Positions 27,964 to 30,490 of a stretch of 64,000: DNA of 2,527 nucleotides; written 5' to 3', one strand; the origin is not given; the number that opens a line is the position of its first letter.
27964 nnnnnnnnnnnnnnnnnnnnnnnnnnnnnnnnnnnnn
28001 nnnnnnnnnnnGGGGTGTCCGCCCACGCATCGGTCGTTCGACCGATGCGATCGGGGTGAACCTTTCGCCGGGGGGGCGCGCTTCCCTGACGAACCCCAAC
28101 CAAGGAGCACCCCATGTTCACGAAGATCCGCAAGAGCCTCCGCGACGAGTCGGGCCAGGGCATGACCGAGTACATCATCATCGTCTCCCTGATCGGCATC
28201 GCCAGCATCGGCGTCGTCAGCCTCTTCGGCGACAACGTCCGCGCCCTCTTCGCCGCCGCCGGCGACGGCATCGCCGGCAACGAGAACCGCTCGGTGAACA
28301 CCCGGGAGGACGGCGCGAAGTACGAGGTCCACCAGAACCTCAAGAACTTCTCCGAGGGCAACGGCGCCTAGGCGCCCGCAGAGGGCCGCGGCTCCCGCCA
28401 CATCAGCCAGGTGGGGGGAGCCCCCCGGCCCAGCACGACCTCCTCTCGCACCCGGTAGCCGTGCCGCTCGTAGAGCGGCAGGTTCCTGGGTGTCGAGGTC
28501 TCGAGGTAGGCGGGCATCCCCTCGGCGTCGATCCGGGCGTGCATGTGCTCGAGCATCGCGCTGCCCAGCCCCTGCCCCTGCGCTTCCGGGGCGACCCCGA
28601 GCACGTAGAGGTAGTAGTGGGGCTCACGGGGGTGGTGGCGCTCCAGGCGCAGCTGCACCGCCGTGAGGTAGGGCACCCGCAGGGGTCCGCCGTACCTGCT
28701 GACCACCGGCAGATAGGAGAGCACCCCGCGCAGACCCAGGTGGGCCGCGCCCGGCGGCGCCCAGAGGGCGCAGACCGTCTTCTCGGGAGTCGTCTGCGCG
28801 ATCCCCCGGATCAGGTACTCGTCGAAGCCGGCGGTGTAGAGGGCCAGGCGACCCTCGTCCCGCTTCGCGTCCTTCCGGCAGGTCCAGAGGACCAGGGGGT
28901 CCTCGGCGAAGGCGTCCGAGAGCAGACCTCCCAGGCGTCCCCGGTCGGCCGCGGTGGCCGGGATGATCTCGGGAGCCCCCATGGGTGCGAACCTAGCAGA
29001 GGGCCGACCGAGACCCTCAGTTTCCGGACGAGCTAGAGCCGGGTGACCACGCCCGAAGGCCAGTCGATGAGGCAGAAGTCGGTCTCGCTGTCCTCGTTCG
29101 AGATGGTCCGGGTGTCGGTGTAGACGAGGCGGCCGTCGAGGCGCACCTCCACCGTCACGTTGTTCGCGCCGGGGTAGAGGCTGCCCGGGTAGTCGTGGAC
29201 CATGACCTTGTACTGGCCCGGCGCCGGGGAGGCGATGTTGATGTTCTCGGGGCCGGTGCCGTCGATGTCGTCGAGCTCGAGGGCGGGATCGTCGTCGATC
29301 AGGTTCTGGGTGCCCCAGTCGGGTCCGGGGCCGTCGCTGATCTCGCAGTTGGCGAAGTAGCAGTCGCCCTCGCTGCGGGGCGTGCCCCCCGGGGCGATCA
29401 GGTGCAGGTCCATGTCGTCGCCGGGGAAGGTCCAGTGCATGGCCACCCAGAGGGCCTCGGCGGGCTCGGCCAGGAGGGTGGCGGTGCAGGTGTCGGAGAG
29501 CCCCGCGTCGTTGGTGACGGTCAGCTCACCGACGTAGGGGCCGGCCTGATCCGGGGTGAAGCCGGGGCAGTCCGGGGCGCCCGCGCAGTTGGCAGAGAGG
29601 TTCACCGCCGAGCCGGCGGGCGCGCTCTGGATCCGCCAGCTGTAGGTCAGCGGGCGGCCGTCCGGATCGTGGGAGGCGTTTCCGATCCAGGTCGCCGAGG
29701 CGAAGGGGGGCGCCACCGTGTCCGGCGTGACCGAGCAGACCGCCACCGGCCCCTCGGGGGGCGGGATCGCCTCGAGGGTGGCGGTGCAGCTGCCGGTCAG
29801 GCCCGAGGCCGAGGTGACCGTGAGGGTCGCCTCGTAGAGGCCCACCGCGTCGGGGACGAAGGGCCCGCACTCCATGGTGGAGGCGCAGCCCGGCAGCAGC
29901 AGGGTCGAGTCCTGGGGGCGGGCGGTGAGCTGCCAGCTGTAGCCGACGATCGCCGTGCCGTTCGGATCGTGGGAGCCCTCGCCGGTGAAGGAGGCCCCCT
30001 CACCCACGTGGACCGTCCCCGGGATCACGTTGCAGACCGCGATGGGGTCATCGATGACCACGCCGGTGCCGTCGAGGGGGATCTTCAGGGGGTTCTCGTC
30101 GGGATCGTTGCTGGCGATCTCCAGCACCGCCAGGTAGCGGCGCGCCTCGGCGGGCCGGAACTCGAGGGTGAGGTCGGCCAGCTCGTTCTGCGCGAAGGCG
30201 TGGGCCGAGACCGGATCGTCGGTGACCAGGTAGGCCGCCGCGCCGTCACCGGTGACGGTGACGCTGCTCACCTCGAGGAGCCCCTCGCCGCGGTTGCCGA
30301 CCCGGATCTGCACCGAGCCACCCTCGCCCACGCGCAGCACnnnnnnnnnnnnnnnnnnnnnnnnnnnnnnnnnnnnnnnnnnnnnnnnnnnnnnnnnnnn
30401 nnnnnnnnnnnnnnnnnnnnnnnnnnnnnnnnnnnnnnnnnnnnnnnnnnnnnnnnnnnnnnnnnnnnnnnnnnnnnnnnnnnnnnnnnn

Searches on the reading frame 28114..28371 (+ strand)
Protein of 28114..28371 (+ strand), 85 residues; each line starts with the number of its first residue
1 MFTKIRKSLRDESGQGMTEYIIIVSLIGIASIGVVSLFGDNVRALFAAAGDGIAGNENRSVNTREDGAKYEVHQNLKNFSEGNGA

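Call 16: search_protein_families(library=pfam, proteins=[window:28114-28371:+], max_evalue=0.001)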
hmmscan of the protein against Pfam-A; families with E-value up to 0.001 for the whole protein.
window:28114-28371:+ (85 aa): 1 family
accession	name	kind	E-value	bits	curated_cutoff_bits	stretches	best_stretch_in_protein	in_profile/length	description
PF04964.19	Flp_Fap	-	0.00019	21.6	32.2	1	9-51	2-44/46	Flp/Fap pilin component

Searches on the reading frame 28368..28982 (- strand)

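Call 16: search_protein_families(library=pfam, proteins=[window:28368-28982:-], max_evalue=0.001)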
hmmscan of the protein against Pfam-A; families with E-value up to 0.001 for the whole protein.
window:28368-28982:- (204 aa): 5 families
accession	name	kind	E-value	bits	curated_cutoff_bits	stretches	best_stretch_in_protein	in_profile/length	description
PF13508.13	Acetyltransf_7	-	5.2e-10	40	27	1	122-177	29-83/84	Acetyltransferase (GNAT) domain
PF00583.31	Acetyltransf_1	-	5.9e-09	36.7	20.7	1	114-176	53-116/116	Acetyltransferase (GNAT) family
PF13673.13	Acetyltransf_10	-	5.8e-06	26.7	23.6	1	124-183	53-114/128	Acetyltransferase (GNAT) domain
PF13527.13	Acetyltransf_9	-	4.6e-05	23.9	25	1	122-178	72-126/127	Acetyltransferase (GNAT) domain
PF08445.16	FR47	-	0.00046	20.6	22.1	1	122-181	21-82/86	FR47-like protein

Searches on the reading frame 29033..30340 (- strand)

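Call 17: search_protein_families(library=pfam, proteins=[window:29033-30340:-], max_evalue=0.001)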
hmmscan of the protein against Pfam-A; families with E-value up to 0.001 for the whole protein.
window:29033-30340:- (435 aa): 4 families
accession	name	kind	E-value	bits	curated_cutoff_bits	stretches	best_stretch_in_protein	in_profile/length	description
PF18911.6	PKD_4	-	1.3e-10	41.6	27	0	198-236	4-40/85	PKD domain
PF22352.2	K319L-like_PKD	-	3.4e-10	40.2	27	0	208-288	6-81/84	K319L-like, PKD domain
PF00801.26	PKD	-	4.8e-07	30.1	23.5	0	218-284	19-74/80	PKD domain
PF17963.7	Big_9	-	0.00095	20.4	23.6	0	217-288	22-87/89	Bacterial Ig domain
